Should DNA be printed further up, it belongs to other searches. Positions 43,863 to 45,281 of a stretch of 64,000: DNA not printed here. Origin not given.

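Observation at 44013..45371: Stand-alone UvrC N-terminal half (GIY-YIG + Cys4 + UVR) with an unrelated C-terminus, next to a Fis-type HTH mini-protein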

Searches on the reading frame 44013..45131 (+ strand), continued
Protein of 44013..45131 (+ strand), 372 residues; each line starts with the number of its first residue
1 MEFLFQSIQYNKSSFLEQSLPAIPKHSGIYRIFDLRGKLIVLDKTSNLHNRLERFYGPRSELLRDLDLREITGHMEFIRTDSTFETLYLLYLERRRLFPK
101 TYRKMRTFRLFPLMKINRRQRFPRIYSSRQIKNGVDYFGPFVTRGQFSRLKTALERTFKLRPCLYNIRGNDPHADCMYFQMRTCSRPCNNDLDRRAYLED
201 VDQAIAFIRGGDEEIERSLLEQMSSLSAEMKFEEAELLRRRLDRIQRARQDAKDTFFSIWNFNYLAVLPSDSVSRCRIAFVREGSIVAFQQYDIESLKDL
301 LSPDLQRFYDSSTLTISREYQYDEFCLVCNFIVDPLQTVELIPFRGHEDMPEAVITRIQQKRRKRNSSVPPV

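Call 69: find_homologous_proteins(query=P0269)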
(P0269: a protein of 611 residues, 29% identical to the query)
Query P0269 (611 aa): 7984 proteins with E <= 0.001 among 8000 candidates; the best 120 are listed.
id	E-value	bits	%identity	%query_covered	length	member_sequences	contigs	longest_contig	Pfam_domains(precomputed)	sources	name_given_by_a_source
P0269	0.0e+0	1353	100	100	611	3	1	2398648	PF27096.1,PF14520.13,PF02151.26,PF01541.31,PF22920.3,PF08459.18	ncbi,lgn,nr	ncbi:MAG: excinuclease ABC subunit UvrC [Acidobacteriota bacterium]|nr:MAG: excinuclease ABC subunit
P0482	0.0e+0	1264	93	100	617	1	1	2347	PF27096.1,PF14520.13,PF02151.26,PF01541.31,PF22920.3,PF08459.18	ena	-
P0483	1.0e-243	829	66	100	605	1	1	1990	PF27096.1,PF14520.13,PF02151.26,PF01541.31,PF22920.3,PF08459.18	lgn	-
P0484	5.2e-236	803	62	99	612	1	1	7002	PF27096.1,PF14520.13,PF01541.31,PF22920.3,PF08459.18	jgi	jgi:excinuclease ABC subunit C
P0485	2.2e-155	537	46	99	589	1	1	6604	PF27096.1,PF14520.13,PF02151.26,PF01541.31,PF22920.3,PF08459.18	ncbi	-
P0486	9.5e-151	522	45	99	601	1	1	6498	PF12826.14,PF27096.1,PF14520.13,PF02151.26,PF01541.31,PF22920.3,PF08459.18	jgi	jgi:excinuclease ABC subunit C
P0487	1.3e-147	511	43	99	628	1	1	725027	PF12826.14,PF27096.1,PF14520.13,PF02151.26,PF01541.31,PF22920.3,PF08459.18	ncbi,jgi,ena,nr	ncbi:MAG TPA: excinuclease ABC subunit UvrC [Terriglobales bacterium]|nr:excinuclease ABC subunit Uv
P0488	2.2e-147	510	45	99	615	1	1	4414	PF12826.14,PF27096.1,PF14520.13,PF02151.26,PF01541.31,PF22920.3,PF08459.18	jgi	jgi:excinuclease ABC subunit C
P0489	3.3e-147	510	46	99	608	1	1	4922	PF27096.1,PF14520.13,PF02151.26,PF01541.31,PF22920.3,PF08459.18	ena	-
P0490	7.4e-147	509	44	100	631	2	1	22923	PF12826.14,PF27096.1,PF14520.13,PF02151.26,PF01541.31,PF22920.3,PF08459.18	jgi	-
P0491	9.4e-147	508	43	99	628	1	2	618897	PF12826.14,PF27096.1,PF14520.13,PF02151.26,PF01541.31,PF22920.3,PF08459.18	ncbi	-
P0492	1.4e-146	508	45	99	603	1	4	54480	PF12826.14,PF27096.1,PF14520.13,PF01541.31,PF22920.3,PF08459.18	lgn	-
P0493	3.5e-146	506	44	99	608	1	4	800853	PF12826.14,PF27096.1,PF14520.13,PF02151.26,PF01541.31,PF22920.3,PF08459.18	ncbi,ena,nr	ncbi:MAG: excinuclease ABC subunit UvrC [Acidobacteriia bacterium]|nr:excinuclease ABC subunit UvrC 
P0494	4.0e-146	506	43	95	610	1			PF12826.14,PF27096.1,PF14520.13,PF02151.26,PF01541.31,PF22920.3,PF08459.18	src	-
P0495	5.8e-146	506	43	98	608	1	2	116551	PF12826.14,PF27096.1,PF14520.13,PF02151.26,PF01541.31,PF22920.3,PF08459.18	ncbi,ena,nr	ncbi:MAG: excinuclease ABC subunit UvrC [Acidobacteriia bacterium]|nr:excinuclease ABC subunit UvrC 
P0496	7.9e-146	505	43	97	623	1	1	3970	PF27096.1,PF14520.13,PF02151.26,PF01541.31,PF22920.3,PF08459.18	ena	-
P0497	9.6e-146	505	47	98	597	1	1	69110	PF27096.1,PF14520.13,PF02151.26,PF01541.31,PF22920.3,PF08459.18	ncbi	-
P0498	1.0e-145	505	43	97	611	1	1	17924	PF27096.1,PF14520.13,PF02151.26,PF01541.31,PF22920.3,PF08459.18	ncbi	-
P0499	1.3e-145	505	44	98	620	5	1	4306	PF27096.1,PF14520.13,PF02151.26,PF01541.31,PF22920.3,PF08459.18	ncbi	-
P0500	2.0e-145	504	46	99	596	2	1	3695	PF27096.1,PF14520.13,PF02151.26,PF01541.31,PF22920.3,PF08459.18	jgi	-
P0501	2.8e-145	503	43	97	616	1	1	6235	PF27096.1,PF14520.13,PF02151.26,PF01541.31,PF22920.3,PF08459.18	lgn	-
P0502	3.4e-145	503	44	100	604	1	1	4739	PF12826.14,PF27096.1,PF14520.13,PF02151.26,PF01541.31,PF22920.3,PF08459.18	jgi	jgi:excinuclease ABC subunit C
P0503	3.9e-145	503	46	98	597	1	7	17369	PF27096.1,PF14520.13,PF02151.26,PF01541.31,PF22920.3,PF08459.18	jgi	jgi:excinuclease ABC subunit C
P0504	4.0e-145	503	43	99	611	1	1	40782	PF12826.14,PF27096.1,PF14520.13,PF02151.26,PF01541.31,PF22920.3,PF08459.18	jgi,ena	-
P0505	4.2e-145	503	43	99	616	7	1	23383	PF12826.14,PF27096.1,PF14520.13,PF02151.26,PF01541.31,PF22920.3,PF08459.18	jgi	jgi:excinuclease ABC subunit C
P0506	5.8e-145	502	45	96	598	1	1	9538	PF27096.1,PF14520.13,PF01541.31,PF01367.26,PF22920.3,PF08459.18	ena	-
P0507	7.7e-145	502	43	99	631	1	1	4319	PF12826.14,PF27096.1,PF14520.13,PF02151.26,PF01541.31,PF22920.3,PF08459.18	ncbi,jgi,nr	ncbi:MAG: excinuclease ABC subunit UvrC [Acidobacteriaceae bacterium]|nr:excinuclease ABC subunit Uv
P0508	8.8e-145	502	45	99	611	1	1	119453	PF12826.14,PF27096.1,PF14520.13,PF01541.31,PF22920.3,PF08459.18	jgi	jgi:excinuclease ABC subunit C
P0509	9.7e-145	502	44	99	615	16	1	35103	PF27096.1,PF14520.13,PF02151.26,PF01541.31,PF22920.3,PF08459.18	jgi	jgi:excinuclease ABC subunit C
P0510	1.3e-144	501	46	95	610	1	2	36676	PF27096.1,PF14520.13,PF02151.26,PF01541.31,PF22920.3,PF08459.18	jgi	jgi:excinuclease ABC subunit C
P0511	1.6e-144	501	44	99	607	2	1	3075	PF27096.1,PF14520.13,PF02151.26,PF01541.31,PF22920.3,PF08459.18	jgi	jgi:excinuclease ABC subunit C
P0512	1.6e-144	501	43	99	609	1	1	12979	PF27096.1,PF14520.13,PF02151.26,PF01541.31,PF22920.3,PF08459.18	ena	-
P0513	1.7e-144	501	46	99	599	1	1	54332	PF27096.1,PF14520.13,PF02151.26,PF01541.31,PF22920.3,PF08459.18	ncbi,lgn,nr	ncbi:MAG: excinuclease ABC subunit UvrC [Vicinamibacteria bacterium]|nr:excinuclease ABC subunit Uvr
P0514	1.8e-144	501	45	99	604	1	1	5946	PF12826.14,PF27096.1,PF14520.13,PF02151.26,PF01541.31,PF22920.3,PF08459.18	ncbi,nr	ncbi:MAG TPA: excinuclease ABC subunit UvrC [Terriglobia bacterium]|nr:excinuclease ABC subunit UvrC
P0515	1.8e-144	501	43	98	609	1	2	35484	PF27096.1,PF14520.13,PF02151.26,PF01541.31,PF22920.3,PF08459.18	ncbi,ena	-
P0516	1.9e-144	501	43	98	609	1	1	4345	PF27096.1,PF14520.13,PF02151.26,PF01541.31,PF22920.3,PF08459.18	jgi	-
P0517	2.0e-144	501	41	98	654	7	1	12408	PF27096.1,PF14520.13,PF02151.26,PF01541.31,PF22920.3,PF08459.18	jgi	jgi:excinuclease ABC subunit C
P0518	2.3e-144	500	43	98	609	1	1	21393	PF27096.1,PF14520.13,PF02151.26,PF01541.31,PF22920.3,PF08459.18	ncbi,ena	-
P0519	2.4e-144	500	43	98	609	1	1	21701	PF27096.1,PF14520.13,PF02151.26,PF01541.31,PF22920.3,PF08459.18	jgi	-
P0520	2.6e-144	500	43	99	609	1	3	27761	PF27096.1,PF14520.13,PF02151.26,PF01541.31,PF22920.3,PF08459.18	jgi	jgi:excinuclease ABC subunit C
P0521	2.9e-144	500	43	99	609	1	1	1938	PF27096.1,PF14520.13,PF02151.26,PF01541.31,PF22920.3,PF08459.18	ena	-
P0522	3.0e-144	500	43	99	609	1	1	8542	PF27096.1,PF14520.13,PF02151.26,PF01541.31,PF22920.3,PF08459.18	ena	-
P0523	3.5e-144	500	43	99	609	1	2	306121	PF27096.1,PF14520.13,PF02151.26,PF01541.31,PF22920.3,PF08459.18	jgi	jgi:excinuclease ABC subunit C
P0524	3.8e-144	500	44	99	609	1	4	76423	PF27096.1,PF14520.13,PF02151.26,PF01541.31,PF22920.3,PF08459.18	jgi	jgi:excinuclease ABC subunit C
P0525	3.8e-144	500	43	99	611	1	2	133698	PF12826.14,PF27096.1,PF14520.13,PF02151.26,PF01541.31,PF22920.3,PF08459.18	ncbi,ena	-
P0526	4.2e-144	500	43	98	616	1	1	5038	PF27096.1,PF14520.13,PF02151.26,PF01541.31,PF22920.3,PF08459.18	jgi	jgi:excinuclease ABC subunit C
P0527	4.6e-144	499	45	97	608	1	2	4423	PF27096.1,PF14520.13,PF02151.26,PF01541.31,PF22920.3,PF08459.18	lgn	-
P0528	5.2e-144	499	43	99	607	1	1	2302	PF12826.14,PF27096.1,PF14520.13,PF02151.26,PF01541.31,PF22920.3,PF08459.18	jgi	jgi:excinuclease ABC subunit C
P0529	6.2e-144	499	43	98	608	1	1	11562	PF12826.14,PF27096.1,PF14520.13,PF02151.26,PF01541.31,PF22920.3,PF08459.18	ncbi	-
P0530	6.6e-144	499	43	99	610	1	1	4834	PF12826.14,PF27096.1,PF14520.13,PF02151.26,PF01541.31,PF22920.3,PF08459.18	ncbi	-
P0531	9.2e-144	498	44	99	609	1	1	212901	PF27096.1,PF14520.13,PF02151.26,PF01541.31,PF22920.3,PF08459.18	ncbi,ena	-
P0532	9.5e-144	498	42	98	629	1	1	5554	PF27096.1,PF14520.13,PF02151.26,PF01541.31,PF22920.3,PF08459.18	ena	-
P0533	1.0e-143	498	44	99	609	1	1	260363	PF27096.1,PF14520.13,PF02151.26,PF01541.31,PF22920.3,PF08459.18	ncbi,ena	-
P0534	1.0e-143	498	44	98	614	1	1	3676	PF27096.1,PF14520.13,PF02151.26,PF01541.31,PF22920.3,PF08459.18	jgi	-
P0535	1.1e-143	498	41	98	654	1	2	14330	PF27096.1,PF14520.13,PF02151.26,PF01541.31,PF22920.3,PF08459.18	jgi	jgi:excinuclease ABC subunit C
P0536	1.1e-143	498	47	98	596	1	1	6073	PF27096.1,PF14520.13,PF02151.26,PF01541.31,PF22920.3,PF08459.18,PF24348.2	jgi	jgi:excinuclease ABC subunit C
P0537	1.4e-143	498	43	98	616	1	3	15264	PF27096.1,PF14520.13,PF02151.26,PF01541.31,PF22920.3,PF08459.18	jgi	-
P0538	1.4e-143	498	45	99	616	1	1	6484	PF12826.14,PF27096.1,PF14520.13,PF02151.26,PF01541.31,PF01367.26,PF22920.3,PF00633.30,PF08459.18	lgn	-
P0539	1.8e-143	497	44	99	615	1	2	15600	PF27096.1,PF14520.13,PF02151.26,PF01541.31,PF22920.3,PF08459.18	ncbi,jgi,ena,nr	ncbi:MAG TPA: excinuclease ABC subunit UvrC [Terriglobales bacterium]|nr:excinuclease ABC subunit Uv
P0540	1.9e-143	497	42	99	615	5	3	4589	PF12826.14,PF27096.1,PF14520.13,PF02151.26,PF01541.31,PF22920.3,PF08459.18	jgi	jgi:excinuclease ABC subunit C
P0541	1.9e-143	497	43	99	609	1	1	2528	PF27096.1,PF14520.13,PF02151.26,PF01541.31,PF22920.3,PF08459.18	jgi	jgi:excinuclease ABC subunit C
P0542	2.1e-143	497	45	98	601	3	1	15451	PF12826.14,PF27096.1,PF14520.13,PF02151.26,PF01541.31,PF22920.3,PF00633.30,PF08459.18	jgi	jgi:excinuclease ABC subunit C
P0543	2.3e-143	497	44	99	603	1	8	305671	PF12826.14,PF27096.1,PF14520.13,PF02151.26,PF01541.31,PF01367.26,PF22920.3,PF00633.30,PF08459.18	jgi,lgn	-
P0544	2.4e-143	497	43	99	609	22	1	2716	PF12826.14,PF27096.1,PF14520.13,PF02151.26,PF01541.31,PF22920.3,PF08459.18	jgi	-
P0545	2.7e-143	497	43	99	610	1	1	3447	PF12826.14,PF27096.1,PF14520.13,PF02151.26,PF01541.31,PF22920.3,PF08459.18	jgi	-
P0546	2.7e-143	497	42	98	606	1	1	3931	PF12826.14,PF27096.1,PF14520.13,PF02151.26,PF01541.31,PF22920.3,PF08459.18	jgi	-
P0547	2.8e-143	497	44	98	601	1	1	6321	PF27096.1,PF14520.13,PF02151.26,PF01541.31,PF22920.3,PF08459.18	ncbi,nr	ncbi:MAG: excinuclease ABC subunit UvrC [Acidobacteriota bacterium]|nr:excinuclease ABC subunit UvrC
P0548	3.1e-143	497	42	99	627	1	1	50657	PF12826.14,PF27096.1,PF14520.13,PF01541.31,PF22920.3,PF08459.18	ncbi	-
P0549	3.2e-143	497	43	99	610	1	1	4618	PF12826.14,PF27096.1,PF14520.13,PF02151.26,PF01541.31,PF22920.3,PF08459.18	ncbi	-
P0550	3.7e-143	496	45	100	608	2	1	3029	PF27096.1,PF14520.13,PF02151.26,PF01541.31,PF22920.3,PF08459.18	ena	-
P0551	4.0e-143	496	43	99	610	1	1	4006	PF12826.14,PF27096.1,PF14520.13,PF02151.26,PF01541.31,PF22920.3,PF08459.18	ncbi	-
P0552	4.2e-143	496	43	97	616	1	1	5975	PF27096.1,PF14520.13,PF02151.26,PF01541.31,PF22920.3,PF08459.18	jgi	jgi:excinuclease ABC subunit C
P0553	4.2e-143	496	46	97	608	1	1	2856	PF27096.1,PF14520.13,PF02151.26,PF01541.31,PF22920.3,PF08459.18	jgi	jgi:excinuclease ABC subunit C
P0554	4.4e-143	496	42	99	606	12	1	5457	PF12826.14,PF27096.1,PF14520.13,PF02151.26,PF01541.31,PF22920.3,PF08459.18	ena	-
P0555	4.5e-143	496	43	98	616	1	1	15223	PF27096.1,PF14520.13,PF02151.26,PF01541.31,PF22920.3,PF08459.18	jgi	-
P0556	5.4e-143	496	44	99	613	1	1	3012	PF27096.1,PF14520.13,PF02151.26,PF01541.31,PF22920.3,PF08459.18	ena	-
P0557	5.5e-143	496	45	98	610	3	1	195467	PF27096.1,PF14520.13,PF02151.26,PF01541.31,PF22920.3,PF08459.18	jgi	jgi:excinuclease ABC subunit C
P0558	5.7e-143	496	44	99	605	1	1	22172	PF12826.14,PF27096.1,PF14520.13,PF02151.26,PF01541.31,PF22920.3,PF08459.18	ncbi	-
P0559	6.1e-143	496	43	99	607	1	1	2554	PF12826.14,PF27096.1,PF14520.13,PF02151.26,PF01541.31,PF22920.3,PF08459.18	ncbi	-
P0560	6.4e-143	496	44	99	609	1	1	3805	PF12826.14,PF27096.1,PF14520.13,PF02151.26,PF01541.31,PF01367.26,PF22920.3,PF08459.18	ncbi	-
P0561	6.6e-143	496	46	99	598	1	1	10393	PF27096.1,PF14520.13,PF02151.26,PF01541.31,PF22920.3,PF08459.18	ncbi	-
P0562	6.7e-143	496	44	98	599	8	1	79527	PF27096.1,PF14520.13,PF02151.26,PF01541.31,PF22920.3,PF08459.18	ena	-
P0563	7.3e-143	495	43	99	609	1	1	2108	PF27096.1,PF14520.13,PF02151.26,PF01541.31,PF22920.3,PF08459.18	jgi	jgi:excinuclease ABC subunit C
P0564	7.7e-143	495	44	100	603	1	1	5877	PF12826.14,PF27096.1,PF14520.13,PF02151.26,PF01541.31,PF22920.3,PF08459.18,PF24348.2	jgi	jgi:excinuclease ABC subunit C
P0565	7.9e-143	495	43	98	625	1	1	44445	PF27096.1,PF14520.13,PF02151.26,PF01541.31,PF22920.3,PF08459.18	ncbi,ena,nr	ncbi:MAG TPA: excinuclease ABC subunit UvrC [Candidatus Angelobacter sp.]|nr:excinuclease ABC subuni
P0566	7.9e-143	495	44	99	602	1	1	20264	PF27096.1,PF14520.13,PF02151.26,PF01541.31,PF22920.3,PF08459.18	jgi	jgi:excinuclease ABC subunit C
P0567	8.2e-143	495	43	97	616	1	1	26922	PF27096.1,PF14520.13,PF02151.26,PF01541.31,PF22920.3,PF08459.18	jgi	jgi:excinuclease ABC subunit C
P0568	8.2e-143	495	43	99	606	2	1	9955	PF12826.14,PF27096.1,PF14520.13,PF02151.26,PF01541.31,PF22920.3,PF08459.18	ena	-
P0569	8.8e-143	495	43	98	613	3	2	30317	PF27096.1,PF14520.13,PF02151.26,PF01541.31,PF22920.3,PF08459.18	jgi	jgi:excinuclease ABC subunit C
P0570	9.6e-143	495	43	97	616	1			PF27096.1,PF14520.13,PF02151.26,PF01541.31,PF22920.3,PF08459.18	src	-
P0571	9.7e-143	495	44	99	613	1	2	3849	PF27096.1,PF14520.13,PF02151.26,PF01541.31,PF22920.3,PF08459.18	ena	-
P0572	1.1e-142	495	43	99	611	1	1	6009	PF27096.1,PF14520.13,PF02151.26,PF01541.31,PF22920.3,PF08459.18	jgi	-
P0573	1.1e-142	495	42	99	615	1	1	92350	PF12826.14,PF27096.1,PF14520.13,PF02151.26,PF01541.31,PF22920.3,PF08459.18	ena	-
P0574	1.4e-142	495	42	99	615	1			PF12826.14,PF27096.1,PF14520.13,PF02151.26,PF01541.31,PF22920.3,PF08459.18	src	-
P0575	1.4e-142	495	43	97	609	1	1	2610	PF27096.1,PF14520.13,PF02151.26,PF01541.31,PF22920.3,PF08459.18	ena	-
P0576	1.5e-142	494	45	99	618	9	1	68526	PF12826.14,PF27096.1,PF14520.13,PF02151.26,PF01541.31,PF01367.26,PF22920.3,PF08459.18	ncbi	-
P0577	1.5e-142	494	43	99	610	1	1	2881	PF12826.14,PF27096.1,PF14520.13,PF02151.26,PF01541.31,PF22920.3,PF08459.18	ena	-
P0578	1.6e-142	494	43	98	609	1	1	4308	PF27096.1,PF14520.13,PF02151.26,PF01541.31,PF22920.3,PF08459.18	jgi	jgi:excinuclease ABC subunit C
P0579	1.7e-142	494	44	99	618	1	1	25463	PF12826.14,PF27096.1,PF14520.13,PF02151.26,PF01541.31,PF22920.3,PF08459.18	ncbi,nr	ncbi:MAG TPA: excinuclease ABC subunit UvrC [Terriglobales bacterium]|nr:excinuclease ABC subunit Uv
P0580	1.8e-142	494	45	99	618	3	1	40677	PF27096.1,PF14520.13,PF02151.26,PF01541.31,PF22920.3,PF08459.18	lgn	-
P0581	1.8e-142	494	43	97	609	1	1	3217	PF27096.1,PF14520.13,PF02151.26,PF01541.31,PF22920.3,PF08459.18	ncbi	-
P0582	2.1e-142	494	43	100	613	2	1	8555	PF12826.14,PF27096.1,PF14520.13,PF02151.26,PF01541.31,PF22920.3,PF08459.18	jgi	jgi:excinuclease ABC subunit C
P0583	2.6e-142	494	46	99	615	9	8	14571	PF27096.1,PF14520.13,PF02151.26,PF01541.31,PF22920.3,PF08459.18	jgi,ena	-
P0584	3.1e-142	493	44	99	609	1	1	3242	PF12826.14,PF27096.1,PF14520.13,PF02151.26,PF01541.31,PF01367.26,PF22920.3,PF00633.30,PF08459.18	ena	-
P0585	3.2e-142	493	43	99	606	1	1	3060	PF12826.14,PF27096.1,PF14520.13,PF02151.26,PF01541.31,PF22920.3,PF08459.18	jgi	jgi:excinuclease ABC subunit C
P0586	3.2e-142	493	42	99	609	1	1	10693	PF12826.14,PF27096.1,PF14520.13,PF02151.26,PF01541.31,PF22920.3,PF08459.18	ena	-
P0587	3.2e-142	493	41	98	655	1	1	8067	PF27096.1,PF14520.13,PF02151.26,PF01541.31,PF22920.3,PF08459.18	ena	-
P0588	3.3e-142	493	42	98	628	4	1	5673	PF27096.1,PF14520.13,PF02151.26,PF01541.31,PF22920.3,PF08459.18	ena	-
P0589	3.3e-142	493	44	97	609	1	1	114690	PF27096.1,PF14520.13,PF02151.26,PF01541.31,PF22920.3,PF08459.18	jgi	jgi:excinuclease ABC subunit C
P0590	3.3e-142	493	42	97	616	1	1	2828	PF27096.1,PF14520.13,PF02151.26,PF01541.31,PF22920.3,PF08459.18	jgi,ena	-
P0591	3.5e-142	493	43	97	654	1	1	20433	PF27096.1,PF14520.13,PF02151.26,PF01541.31,PF22920.3,PF08459.18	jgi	-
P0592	3.6e-142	493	43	99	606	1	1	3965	PF12826.14,PF27096.1,PF14520.13,PF02151.26,PF01541.31,PF22920.3,PF08459.18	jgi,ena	-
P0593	3.6e-142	493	43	99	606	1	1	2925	PF12826.14,PF27096.1,PF14520.13,PF02151.26,PF01541.31,PF22920.3,PF08459.18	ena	-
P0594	3.6e-142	493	43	99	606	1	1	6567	PF12826.14,PF27096.1,PF14520.13,PF02151.26,PF01541.31,PF22920.3,PF08459.18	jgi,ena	-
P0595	3.6e-142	493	42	97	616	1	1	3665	PF27096.1,PF14520.13,PF02151.26,PF01541.31,PF22920.3,PF08459.18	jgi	-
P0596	3.7e-142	493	41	98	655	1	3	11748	PF27096.1,PF14520.13,PF02151.26,PF01541.31,PF22920.3,PF08459.18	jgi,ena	-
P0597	3.7e-142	493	43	99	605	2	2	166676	PF12826.14,PF27096.1,PF14520.13,PF02151.26,PF01541.31,PF22920.3,PF08459.18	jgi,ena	jgi:excinuclease ABC subunit C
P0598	3.7e-142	493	43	98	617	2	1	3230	PF27096.1,PF14520.13,PF02151.26,PF01541.31,PF22920.3,PF08459.18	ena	-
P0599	3.8e-142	493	44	98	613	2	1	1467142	PF27096.1,PF14520.13,PF02151.26,PF01541.31,PF22920.3,PF08459.18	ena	-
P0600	3.9e-142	493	46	98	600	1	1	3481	PF27096.1,PF14520.13,PF02151.26,PF01541.31,PF22920.3,PF08459.18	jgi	jgi:excinuclease ABC subunit C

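Call 71: search_protein_families(library=padloc, proteins=[window:44013-45131:+], max_evalue=0.01)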
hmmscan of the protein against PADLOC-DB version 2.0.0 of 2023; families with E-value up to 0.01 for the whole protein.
window:44013-45131:+ (372 aa): 0 families
